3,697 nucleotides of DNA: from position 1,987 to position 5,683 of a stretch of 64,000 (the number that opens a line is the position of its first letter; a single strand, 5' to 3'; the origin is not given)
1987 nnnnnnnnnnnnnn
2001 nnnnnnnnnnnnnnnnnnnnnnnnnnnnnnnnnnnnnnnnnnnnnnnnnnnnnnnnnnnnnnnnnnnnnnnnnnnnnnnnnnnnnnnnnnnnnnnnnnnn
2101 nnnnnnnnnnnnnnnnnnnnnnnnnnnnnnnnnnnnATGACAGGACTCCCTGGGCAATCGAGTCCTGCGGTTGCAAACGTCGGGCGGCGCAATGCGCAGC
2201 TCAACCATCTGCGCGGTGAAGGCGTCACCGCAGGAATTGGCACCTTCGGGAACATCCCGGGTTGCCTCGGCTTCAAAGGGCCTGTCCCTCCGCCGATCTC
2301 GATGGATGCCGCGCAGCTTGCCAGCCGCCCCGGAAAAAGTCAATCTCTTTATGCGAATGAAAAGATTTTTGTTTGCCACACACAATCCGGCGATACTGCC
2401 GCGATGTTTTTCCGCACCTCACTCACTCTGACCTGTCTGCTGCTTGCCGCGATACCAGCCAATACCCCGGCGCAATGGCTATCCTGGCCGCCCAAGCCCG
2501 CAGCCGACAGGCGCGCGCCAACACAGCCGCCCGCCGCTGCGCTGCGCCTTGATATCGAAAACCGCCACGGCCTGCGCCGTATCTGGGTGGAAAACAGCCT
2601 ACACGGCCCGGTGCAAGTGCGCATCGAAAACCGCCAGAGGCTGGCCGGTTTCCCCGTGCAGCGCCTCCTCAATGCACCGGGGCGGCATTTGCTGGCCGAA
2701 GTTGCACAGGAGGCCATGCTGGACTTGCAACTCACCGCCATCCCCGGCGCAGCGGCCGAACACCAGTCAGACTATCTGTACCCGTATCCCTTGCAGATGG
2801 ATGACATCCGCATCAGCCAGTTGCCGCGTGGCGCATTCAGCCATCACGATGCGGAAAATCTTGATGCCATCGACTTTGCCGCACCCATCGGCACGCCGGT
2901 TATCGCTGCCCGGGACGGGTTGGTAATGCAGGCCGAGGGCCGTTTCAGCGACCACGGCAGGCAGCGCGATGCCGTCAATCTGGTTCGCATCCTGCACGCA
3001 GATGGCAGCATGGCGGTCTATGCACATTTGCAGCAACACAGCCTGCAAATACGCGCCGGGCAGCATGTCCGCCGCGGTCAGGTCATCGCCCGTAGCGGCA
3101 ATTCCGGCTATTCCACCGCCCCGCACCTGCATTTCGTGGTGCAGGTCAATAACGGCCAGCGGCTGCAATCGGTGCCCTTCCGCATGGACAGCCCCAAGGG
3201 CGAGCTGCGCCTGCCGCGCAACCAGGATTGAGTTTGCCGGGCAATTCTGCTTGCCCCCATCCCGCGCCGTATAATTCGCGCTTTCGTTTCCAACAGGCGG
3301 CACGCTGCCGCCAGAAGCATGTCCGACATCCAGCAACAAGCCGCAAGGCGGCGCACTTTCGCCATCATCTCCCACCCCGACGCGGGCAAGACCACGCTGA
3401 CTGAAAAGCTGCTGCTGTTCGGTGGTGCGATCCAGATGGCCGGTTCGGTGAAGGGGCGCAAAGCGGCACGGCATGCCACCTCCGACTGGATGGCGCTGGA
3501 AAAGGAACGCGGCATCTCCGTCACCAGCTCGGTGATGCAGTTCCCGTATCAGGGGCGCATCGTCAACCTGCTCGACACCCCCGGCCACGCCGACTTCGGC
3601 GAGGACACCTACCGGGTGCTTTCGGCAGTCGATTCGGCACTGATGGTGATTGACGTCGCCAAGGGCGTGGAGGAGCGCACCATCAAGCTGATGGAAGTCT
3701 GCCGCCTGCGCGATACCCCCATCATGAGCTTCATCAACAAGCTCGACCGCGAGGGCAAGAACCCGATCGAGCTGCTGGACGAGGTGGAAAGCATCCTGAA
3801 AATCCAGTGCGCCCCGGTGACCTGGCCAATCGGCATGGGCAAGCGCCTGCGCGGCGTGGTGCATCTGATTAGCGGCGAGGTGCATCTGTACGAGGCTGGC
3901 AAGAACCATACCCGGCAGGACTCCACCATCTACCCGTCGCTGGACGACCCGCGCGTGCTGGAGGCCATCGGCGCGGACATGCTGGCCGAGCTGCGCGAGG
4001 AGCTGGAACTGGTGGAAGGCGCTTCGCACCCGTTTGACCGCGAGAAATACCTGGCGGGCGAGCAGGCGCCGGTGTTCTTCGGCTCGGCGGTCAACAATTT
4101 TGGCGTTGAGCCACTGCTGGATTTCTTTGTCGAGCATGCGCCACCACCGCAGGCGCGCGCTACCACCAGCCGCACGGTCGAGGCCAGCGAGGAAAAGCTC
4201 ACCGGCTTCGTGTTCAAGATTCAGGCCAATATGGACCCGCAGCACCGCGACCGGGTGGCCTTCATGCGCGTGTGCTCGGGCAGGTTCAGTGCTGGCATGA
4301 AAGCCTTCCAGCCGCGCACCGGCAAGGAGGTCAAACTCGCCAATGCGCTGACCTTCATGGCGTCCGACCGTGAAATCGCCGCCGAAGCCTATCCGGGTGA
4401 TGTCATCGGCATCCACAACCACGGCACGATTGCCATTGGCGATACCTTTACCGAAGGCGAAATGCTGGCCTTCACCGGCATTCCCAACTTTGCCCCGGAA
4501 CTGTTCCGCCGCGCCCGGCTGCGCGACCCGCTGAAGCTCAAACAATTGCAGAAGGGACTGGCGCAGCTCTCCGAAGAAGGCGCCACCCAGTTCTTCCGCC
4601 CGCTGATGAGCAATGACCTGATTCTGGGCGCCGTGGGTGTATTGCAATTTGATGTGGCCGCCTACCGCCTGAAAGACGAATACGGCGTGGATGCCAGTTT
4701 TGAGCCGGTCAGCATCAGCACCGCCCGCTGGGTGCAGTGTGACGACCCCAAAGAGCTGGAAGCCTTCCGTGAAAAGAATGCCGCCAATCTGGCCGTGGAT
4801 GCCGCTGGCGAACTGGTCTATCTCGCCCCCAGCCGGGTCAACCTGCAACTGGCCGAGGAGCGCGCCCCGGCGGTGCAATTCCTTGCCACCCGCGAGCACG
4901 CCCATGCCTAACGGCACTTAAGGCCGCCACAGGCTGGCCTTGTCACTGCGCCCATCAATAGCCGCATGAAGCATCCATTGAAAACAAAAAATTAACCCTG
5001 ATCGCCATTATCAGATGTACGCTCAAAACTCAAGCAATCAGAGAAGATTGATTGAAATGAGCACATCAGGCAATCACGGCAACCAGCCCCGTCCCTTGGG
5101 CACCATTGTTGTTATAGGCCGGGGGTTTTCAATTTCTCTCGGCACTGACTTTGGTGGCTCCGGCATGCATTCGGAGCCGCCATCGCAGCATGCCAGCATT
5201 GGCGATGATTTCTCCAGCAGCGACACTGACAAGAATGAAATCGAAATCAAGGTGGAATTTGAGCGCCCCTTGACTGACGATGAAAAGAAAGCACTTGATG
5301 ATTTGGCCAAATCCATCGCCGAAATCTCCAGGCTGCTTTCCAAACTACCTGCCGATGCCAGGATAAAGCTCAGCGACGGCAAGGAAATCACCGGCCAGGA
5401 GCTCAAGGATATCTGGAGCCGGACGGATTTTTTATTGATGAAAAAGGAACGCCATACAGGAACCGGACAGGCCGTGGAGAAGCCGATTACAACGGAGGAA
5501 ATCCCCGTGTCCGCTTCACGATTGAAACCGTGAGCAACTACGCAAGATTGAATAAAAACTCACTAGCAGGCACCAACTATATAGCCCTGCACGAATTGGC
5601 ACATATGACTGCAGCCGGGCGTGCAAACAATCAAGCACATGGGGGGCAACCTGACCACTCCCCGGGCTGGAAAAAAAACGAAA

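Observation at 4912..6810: AT-rich ~1.8 kb islet between prfC and pyrF carrying a three-ORF module (hypothetical / HExxH protein / lipoprotein)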

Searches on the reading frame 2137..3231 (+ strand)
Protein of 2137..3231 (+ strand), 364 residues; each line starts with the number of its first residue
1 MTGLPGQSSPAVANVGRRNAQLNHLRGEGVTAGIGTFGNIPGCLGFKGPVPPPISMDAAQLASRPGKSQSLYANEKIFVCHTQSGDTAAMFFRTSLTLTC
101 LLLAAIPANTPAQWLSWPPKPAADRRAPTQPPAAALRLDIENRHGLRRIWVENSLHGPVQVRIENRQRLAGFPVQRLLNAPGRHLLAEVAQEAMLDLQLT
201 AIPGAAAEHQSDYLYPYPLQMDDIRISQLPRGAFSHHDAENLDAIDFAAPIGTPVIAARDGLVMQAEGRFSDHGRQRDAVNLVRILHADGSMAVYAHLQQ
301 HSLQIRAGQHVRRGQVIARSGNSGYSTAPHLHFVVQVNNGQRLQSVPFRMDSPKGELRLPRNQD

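Call 4: search_protein_families(library=pfam, proteins=[window:2137-3231:+], max_evalue=1)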
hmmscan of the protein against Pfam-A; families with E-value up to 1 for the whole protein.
window:2137-3231:+ (364 aa): 2 families
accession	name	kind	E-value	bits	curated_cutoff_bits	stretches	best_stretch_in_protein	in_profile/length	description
PF01551.29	Peptidase_M23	-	2e-24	86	28.7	1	243-339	4-91/96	Peptidase family M23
PF13533.13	Biotin_lipoyl_2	-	0.2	12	29.8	1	302-319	13-30/32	Biotin-lipoyl like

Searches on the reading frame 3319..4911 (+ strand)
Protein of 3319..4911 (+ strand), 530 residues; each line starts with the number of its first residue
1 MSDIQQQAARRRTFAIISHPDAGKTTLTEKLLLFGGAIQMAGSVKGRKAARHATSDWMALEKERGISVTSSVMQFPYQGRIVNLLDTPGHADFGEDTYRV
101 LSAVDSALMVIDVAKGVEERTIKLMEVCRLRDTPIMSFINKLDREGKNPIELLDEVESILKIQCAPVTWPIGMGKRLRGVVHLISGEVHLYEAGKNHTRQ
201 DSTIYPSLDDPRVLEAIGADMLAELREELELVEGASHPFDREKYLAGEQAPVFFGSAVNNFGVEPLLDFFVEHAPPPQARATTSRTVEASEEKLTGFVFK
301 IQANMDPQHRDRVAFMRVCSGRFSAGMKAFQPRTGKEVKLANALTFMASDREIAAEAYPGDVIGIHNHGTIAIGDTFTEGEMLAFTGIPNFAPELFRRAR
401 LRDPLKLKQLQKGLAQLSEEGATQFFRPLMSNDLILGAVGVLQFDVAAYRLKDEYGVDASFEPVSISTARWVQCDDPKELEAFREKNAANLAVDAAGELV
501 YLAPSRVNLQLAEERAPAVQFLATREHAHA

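Call 4: search_protein_families(library=pfam, proteins=[window:3319-4911:+], max_evalue=1)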
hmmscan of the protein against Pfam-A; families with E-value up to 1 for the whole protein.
window:3319-4911:+ (530 aa): 6 families
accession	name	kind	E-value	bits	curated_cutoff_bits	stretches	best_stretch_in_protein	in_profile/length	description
PF00009.33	GTP_EFTU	-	2.8e-50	170.9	26.5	1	10-276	2-188/188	Elongation factor Tu GTP binding domain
PF16658.11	RF3_C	-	2e-47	160.8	40.1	1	385-512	1-131/132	Class II release factor RF3, C-terminal domain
PF22042.2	EF-G_D2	-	5.3e-24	84.6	27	1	294-379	2-83/84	Elongation factor G domain 2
PF03144.31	GTP_EFTU_D2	-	1.9e-09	38.3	30.3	1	312-378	2-73/73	Elongation factor Tu domain 2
PF01926.29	MMR_HSR1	-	0.00018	22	21.9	1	14-141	2-113/113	50S ribosome-binding GTPase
PF14492.12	EFG_III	-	0.00019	21.8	27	1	408-462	19-74/75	Elongation Factor G, domain III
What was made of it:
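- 3319..4911 (+): prfC (peptide chain release factor 3). Left flank, not part of the islet. Pfam GTP_EFTU + RF3_C (call 4).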

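Call 19: find_related_loci(query=window:3319-4911:+, collection=genome_contigs, flank=6000)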
Query window:3319-4911:+ (530 aa) in genome_contigs; peptide patterns used: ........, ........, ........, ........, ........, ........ (x = any residue, [..] = any of these).
600 stretches matched a pattern (row limit reached: there are more); 600 encode a relative of the query (tblastn E <= 1e-3); the best 80 are kept; 80 distinct loci.
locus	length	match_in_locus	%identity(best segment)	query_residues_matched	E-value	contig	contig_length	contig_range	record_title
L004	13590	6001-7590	87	1-530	0e+0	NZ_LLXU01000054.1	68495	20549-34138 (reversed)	Stenotrophomonas panacihumi strain JCM 16536 contig_2, whole genome shotgun sequence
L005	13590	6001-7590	86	1-530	0e+0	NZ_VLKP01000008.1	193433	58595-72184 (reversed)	Aerolutibacter ruishenii strain CGMCC 1.10136 IP93DRAFT_scaffold00008.8, whole genome shotgun sequence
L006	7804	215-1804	86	1-530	0e+0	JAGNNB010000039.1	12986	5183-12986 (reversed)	MAG: Lysobacteraceae bacterium isolate Go_SlAct_bin_315 Go_SlAct_21429_length_12986_cov_4.722762, whole genome shotgun s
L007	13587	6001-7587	84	1-529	0e+0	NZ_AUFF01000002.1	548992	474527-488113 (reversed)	Arenimonas composti TR7-09 = DSM 18010 K311DRAFT_scaffold00002.2_C, whole genome shotgun sequence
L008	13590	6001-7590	86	1-530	0e+0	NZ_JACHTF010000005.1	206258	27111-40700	Marilutibacter spongiae strain 119BY6-57 NODE_5_length_206258_cov_61.562128, whole genome shotgun sequence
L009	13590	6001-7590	83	1-530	0e+0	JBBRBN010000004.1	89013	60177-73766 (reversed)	MAG: Lysobacterales bacterium isolate Co_metawrap_2346 Cmw_2346_k141_14032464_length_89013_cov_12.6710, whole genome sho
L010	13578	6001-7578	84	1-527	0e+0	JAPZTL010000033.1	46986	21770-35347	MAG: Silanimonas sp. isolate LE19-98.1A c_000000002967, whole genome shotgun sequence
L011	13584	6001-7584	82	1-528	0e+0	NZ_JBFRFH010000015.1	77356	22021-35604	Dyella sp. 2YAF14 SCAFFOLD_14, whole genome shotgun sequence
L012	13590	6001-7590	83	1-530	0e+0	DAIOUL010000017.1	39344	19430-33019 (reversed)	MAG TPA_asm: Rhodanobacteraceae bacterium isolate CTOTU9906 NODE_66_length_39344_cov_7.931533, whole genome shotgun sequ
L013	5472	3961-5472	84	10-513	0e+0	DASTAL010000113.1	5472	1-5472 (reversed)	MAG TPA_asm: Rudaea sp. isolate SMAG_U735 k141_947760, whole genome shotgun sequence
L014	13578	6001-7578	82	1-526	0e+0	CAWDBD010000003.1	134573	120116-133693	MAG: uncultured Gammaproteobacteria bacterium isolate MFD01721.bin.2.72 genome assembly, contig: contig_21, whole genome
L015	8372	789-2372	81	1-528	0e+0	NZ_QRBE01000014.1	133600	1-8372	Dyella monticola strain 4 G-K06 scaffold14, whole genome shotgun sequence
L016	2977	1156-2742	78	1-530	0e+0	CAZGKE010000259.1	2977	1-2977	MAG TPA_asm: uncultured Gammaproteobacteria bacterium isolate SRP072547_co1_403 genome assembly, contig: NODE_84033_leng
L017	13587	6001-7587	86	2-530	0e+0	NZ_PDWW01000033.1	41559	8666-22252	Pseudoxanthomonas japonensis strain DSM 17109 NODE_33_length_41559_cov_23.1719, whole genome shotgun sequence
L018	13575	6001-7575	73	1-526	0e+0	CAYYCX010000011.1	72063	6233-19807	MAG TPA_asm: uncultured Wenzhouxiangellaceae bacterium isolate SRP329715_co2_60 genome assembly, contig: NODE_742_length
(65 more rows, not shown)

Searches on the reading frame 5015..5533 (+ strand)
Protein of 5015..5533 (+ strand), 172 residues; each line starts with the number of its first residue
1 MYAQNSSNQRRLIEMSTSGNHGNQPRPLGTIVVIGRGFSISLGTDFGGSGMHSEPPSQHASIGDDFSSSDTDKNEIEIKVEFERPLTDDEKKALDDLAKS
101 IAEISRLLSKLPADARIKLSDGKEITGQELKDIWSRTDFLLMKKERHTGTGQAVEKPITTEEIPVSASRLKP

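Call 4: search_protein_families(library=pfam, proteins=[window:5015-5533:+], max_evalue=1)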
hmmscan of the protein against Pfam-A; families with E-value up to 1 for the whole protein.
window:5015-5533:+ (172 aa): 3 families
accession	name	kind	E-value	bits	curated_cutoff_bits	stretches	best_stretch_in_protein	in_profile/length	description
PF08803.17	ydhR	-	0.04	14.3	27.1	1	77-111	3-37/96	Putative mono-oxygenase ydhR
PF14535.12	AMP-binding_C_2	-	0.12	13.1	25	1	71-131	31-88/96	AMP-binding enzyme C-terminal domain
PF15819.10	Fibin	-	0.15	12.2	27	1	59-124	103-168/190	Fin bud initiation factor homologue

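Call 5: search_protein_families(library=ncbifam, proteins=[window:5015-5533:+], max_evalue=1)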
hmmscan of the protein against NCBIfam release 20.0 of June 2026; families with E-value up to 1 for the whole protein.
window:5015-5533:+ (172 aa): 1 family
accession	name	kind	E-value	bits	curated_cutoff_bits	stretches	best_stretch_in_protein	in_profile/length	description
NF008333.0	PRK11118.1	equivalog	0.052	13.8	103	1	77-111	6-40/101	monooxygenase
